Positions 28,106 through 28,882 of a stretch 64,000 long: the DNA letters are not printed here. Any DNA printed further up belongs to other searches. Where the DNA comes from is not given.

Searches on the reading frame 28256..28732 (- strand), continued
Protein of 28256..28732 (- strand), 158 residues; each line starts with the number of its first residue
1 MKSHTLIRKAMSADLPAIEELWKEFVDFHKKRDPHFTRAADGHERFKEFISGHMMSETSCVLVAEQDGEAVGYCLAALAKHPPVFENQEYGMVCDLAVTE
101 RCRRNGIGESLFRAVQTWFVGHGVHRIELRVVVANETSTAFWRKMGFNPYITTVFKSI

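Call 15: find_encoding_contigs(protein=P0001, flank=10000, max_places=6)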
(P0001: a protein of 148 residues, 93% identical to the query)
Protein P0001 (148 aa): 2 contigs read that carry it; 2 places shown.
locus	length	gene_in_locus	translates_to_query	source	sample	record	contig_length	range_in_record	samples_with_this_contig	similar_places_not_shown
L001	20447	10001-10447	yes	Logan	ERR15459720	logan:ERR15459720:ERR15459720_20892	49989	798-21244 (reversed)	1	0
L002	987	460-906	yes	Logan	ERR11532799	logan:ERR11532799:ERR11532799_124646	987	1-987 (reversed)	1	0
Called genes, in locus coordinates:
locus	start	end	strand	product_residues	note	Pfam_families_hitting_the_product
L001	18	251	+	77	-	PF01361:Tautomerase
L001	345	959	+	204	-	PF02525:Flavodoxin_2, PF03358:FMN_red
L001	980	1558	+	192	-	PF03975:CheD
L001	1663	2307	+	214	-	PF01739:CheR (faint), PF01209:Ubie_methyltran (faint), PF05175:MTS, PF13489:Methyltransf_23, PF13649:Methyltransf_25, PF13847:Methyltransf_31, PF08241:Methyltransf_11, PF08242:Methyltransf_12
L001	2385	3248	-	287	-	PF05368:NmrA, PF13460:NAD_binding_10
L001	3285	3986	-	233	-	PF04336:ACP_PD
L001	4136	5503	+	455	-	PF00656:Peptidase_C14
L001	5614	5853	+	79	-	-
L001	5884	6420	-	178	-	-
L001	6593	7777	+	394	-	PF00669:Flagellin_N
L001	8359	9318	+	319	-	-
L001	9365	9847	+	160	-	-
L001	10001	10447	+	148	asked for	PF13420:Acetyltransf_4, PF00583:Acetyltransf_1, PF13673:Acetyltransf_10, PF13508:Acetyltransf_7, PF08445:FR47 (weak)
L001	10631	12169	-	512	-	-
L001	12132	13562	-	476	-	PF13676:TIR_2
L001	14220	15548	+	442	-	PF05057:DUF676, PF07819:PGAP1 (weak), PF02089:Palm_thioest (weak)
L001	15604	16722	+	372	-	PF13433:Peripla_BP_5, PF13458:Peripla_BP_6, PF01094:ANF_receptor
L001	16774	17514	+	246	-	PF04055:Radical_SAM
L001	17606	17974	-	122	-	PF21157:DksA_N, PF01258:zf-dskA_traR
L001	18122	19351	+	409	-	PF01590:GAF, PF13185:GAF_2 (weak), PF13492:GAF_3, PF01966:HD, PF13487:HD_5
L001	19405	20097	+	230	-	PF01713:Smr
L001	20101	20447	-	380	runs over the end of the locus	?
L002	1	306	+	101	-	?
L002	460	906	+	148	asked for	PF13420:Acetyltransf_4, PF00583:Acetyltransf_1, PF13673:Acetyltransf_10, PF13508:Acetyltransf_7, PF08445:FR47 (weak)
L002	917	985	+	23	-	?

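Call 16: find_encoding_contigs(protein=P0002, flank=10000, max_places=6)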
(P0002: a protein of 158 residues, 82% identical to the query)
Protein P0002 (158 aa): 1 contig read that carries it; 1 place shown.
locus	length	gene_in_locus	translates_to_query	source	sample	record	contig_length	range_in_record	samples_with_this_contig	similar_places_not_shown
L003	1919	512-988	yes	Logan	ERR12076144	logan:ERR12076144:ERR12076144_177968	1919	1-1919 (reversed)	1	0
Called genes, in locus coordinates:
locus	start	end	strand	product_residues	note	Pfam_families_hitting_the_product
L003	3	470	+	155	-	?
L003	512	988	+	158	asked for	PF13302:Acetyltransf_3 (weak), PF13420:Acetyltransf_4, PF00583:Acetyltransf_1, PF13673:Acetyltransf_10, PF13508:Acetyltransf_7, PF08445:FR47 (weak)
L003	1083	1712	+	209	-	PF13411:MerR_1, PF15919:HicB_lk_antitox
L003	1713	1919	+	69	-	?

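Call 33: search_protein_families(library=padloc, proteins=[L001:10631-12169:-, L001:12132-13562:-, window:28256-28732:-], max_evalue=0.01)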
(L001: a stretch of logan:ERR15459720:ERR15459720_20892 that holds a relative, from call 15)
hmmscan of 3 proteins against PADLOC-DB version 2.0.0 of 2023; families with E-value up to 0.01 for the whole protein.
L001:10631-12169:- (512 aa): 20 families
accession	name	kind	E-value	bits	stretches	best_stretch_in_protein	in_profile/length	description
PDLC02378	pAgo_I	-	5.8e-194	643.5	1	14-512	2-493/493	Class I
PDLC02436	pAgo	-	1.6e-116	387.9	1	12-509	3-457/460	-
PDLC02376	pAgo_I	-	7.7e-96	320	1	16-511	3-454/455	Class I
PDLC02377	pAgo_I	-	1.4e-58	196.8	2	203-511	151-456/457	Class I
PDLC02392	pAgo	-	5.4e-39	132.1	1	247-497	78-330/346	-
PDLC02384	pAgo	-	2.2e-35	120.2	2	208-494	727-1012/1030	-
PDLC02420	Aga_SIR2-PNTD1-PNTD2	-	2.5e-30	103.5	2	257-504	741-1002/1010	Class I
PDLC02428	PprPIWI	-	8.6e-21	72.3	1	15-497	293-651/666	-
PDLC02397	pAgo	-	4.9e-17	60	1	186-502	290-568/578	-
PDLC02389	pAgo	-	3.7e-12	43.5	1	260-493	498-716/733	-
PDLC02388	pAgo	-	8.7e-12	42.1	1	205-498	436-702/716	-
PDLC02394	pAgo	-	1.4e-10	37.6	1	258-492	860-1095/1121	-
PDLC02381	pAgo_II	-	3.2e-10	37.1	1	212-501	329-601/617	Class II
PDLC02391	pAgo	-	3.9e-08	30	1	255-504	484-733/742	-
PDLC02386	pAgo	-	4.7e-07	26.7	1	226-489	443-676/697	-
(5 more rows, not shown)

L001:12132-13562:- (476 aa): 7 families
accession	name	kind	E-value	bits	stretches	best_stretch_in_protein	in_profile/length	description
PDLC02403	Aga_TIR-PNTD1-PNTD2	-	2.2e-137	456.8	1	14-467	1-439/443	Class I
PDLC02421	Aga_TIR-PNTD1-PNTD2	-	6.9e-118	392.5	1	14-454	2-426/430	Class I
PDLC02400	Aga_TIR-PNTD1-PNTD2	-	3.4e-34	116.2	1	13-444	184-608/639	Class I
PDLC02416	Aga_REase-TIR-PNTD1-PNTD2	-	8.8e-31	105.2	1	10-430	150-527/572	Class I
PDLC05062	PDC-S66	-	2.2e-08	31.9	1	18-68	151-201/282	-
PDLC02012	SAVED5--SAVED_TIR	-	4.5e-05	20.7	1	17-81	15-77/404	-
PDLC03957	bSEFIR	-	0.00042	18.2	1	18-117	41-140/412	-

window:28256-28732:- (158 aa): 1 family
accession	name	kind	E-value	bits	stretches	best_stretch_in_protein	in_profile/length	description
PDLC04421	PDC-M11A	-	0.0002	18.2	1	31-149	167-285/486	-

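Call 34: search_protein_families(library=pfam, proteins=[L001:10631-12169:-, L001:12132-13562:-], max_evalue=0.01)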
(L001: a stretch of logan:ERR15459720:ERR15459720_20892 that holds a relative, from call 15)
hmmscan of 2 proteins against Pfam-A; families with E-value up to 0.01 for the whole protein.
L001:10631-12169:- (512 aa): 0 families

L001:12132-13562:- (476 aa): 1 family
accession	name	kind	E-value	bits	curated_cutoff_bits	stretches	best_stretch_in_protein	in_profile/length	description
PF13676.11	TIR_2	-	3.7e-15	56.9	28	1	18-149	1-121/122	TIR domain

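Call 43: search_solved_structures(query=window:28256-28732:-, max_evalue=0.001, show_alignments=1)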
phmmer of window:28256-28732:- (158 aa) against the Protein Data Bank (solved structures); distinct sequences matched with E-value up to 0.001: 6.
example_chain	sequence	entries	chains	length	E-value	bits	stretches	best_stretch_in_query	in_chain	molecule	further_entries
4e0a_A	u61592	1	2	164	1e-07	35.2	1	6-148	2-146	BH1408 protein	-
4f6a_A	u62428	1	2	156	2.7e-07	33.8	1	7-148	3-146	BH1408 protein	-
3jvn_A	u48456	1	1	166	2.7e-07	33.8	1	6-153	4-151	Acetyltransferase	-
4j3g_A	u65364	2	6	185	0.00036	23.7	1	5-149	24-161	GCN5-related N-acetyltransferase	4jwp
2ae6_A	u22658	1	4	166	0.00044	23.4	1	78-147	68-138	acetyltransferase, GNAT family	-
3i9s_A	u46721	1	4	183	0.00091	22.3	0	36-147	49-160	Integron cassette protein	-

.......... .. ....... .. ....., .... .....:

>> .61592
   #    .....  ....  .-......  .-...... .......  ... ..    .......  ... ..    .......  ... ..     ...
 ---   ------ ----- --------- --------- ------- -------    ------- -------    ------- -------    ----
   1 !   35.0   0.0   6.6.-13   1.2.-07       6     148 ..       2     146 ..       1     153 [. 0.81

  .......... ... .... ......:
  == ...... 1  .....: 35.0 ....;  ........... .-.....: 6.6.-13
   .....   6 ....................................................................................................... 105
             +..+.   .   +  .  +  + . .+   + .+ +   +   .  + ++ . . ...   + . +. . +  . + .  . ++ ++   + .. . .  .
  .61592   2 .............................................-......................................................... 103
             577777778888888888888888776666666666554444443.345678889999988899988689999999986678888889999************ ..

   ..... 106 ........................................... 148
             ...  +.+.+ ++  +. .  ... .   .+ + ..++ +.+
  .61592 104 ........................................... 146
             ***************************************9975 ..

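Call 59: find_encoding_contigs(protein=P0008, flank=4000, max_places=3)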
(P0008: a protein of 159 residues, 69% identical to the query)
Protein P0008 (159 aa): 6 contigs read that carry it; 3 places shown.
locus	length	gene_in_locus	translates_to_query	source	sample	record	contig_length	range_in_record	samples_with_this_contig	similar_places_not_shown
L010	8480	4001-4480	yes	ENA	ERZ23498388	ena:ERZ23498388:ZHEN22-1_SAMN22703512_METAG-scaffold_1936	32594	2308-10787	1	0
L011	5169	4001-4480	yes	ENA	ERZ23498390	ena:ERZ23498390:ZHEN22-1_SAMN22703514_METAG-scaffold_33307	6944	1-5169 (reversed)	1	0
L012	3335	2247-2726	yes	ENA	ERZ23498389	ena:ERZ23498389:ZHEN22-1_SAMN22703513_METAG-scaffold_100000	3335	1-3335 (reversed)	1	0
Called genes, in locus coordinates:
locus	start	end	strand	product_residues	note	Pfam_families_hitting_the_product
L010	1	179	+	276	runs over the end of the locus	PF00528:BPD_transp_1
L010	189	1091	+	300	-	PF00528:BPD_transp_1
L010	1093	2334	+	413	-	PF02463:SMC_N (weak), PF00005:ABC_tran, PF13304:AAA_21 (faint), PF17850:CysA_C_terminal, PF12857:TOBE_3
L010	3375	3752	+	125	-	PF09951:Imm33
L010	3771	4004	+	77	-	-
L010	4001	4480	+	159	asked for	PF13302:Acetyltransf_3, PF13420:Acetyltransf_4, PF00583:Acetyltransf_1, PF13673:Acetyltransf_10, PF13508:Acetyltransf_7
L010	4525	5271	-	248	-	-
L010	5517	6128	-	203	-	PF02481:DNA_processg_A (weak)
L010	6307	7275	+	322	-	PF22847:Glyco_hydro_43_rel, PF04616:Glyco_hydro_43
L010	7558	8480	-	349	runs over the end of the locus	PF04616:Glyco_hydro_43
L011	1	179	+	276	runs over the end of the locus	PF00528:BPD_transp_1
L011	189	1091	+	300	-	PF00528:BPD_transp_1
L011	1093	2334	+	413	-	PF02463:SMC_N (weak), PF00005:ABC_tran, PF13304:AAA_21 (faint), PF17850:CysA_C_terminal, PF12857:TOBE_3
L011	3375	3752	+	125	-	PF09951:Imm33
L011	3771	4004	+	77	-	-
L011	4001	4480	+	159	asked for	PF13302:Acetyltransf_3, PF13420:Acetyltransf_4, PF00583:Acetyltransf_1, PF13673:Acetyltransf_10, PF13508:Acetyltransf_7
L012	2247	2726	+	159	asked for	PF13302:Acetyltransf_3, PF13420:Acetyltransf_4, PF00583:Acetyltransf_1, PF13673:Acetyltransf_10, PF13508:Acetyltransf_7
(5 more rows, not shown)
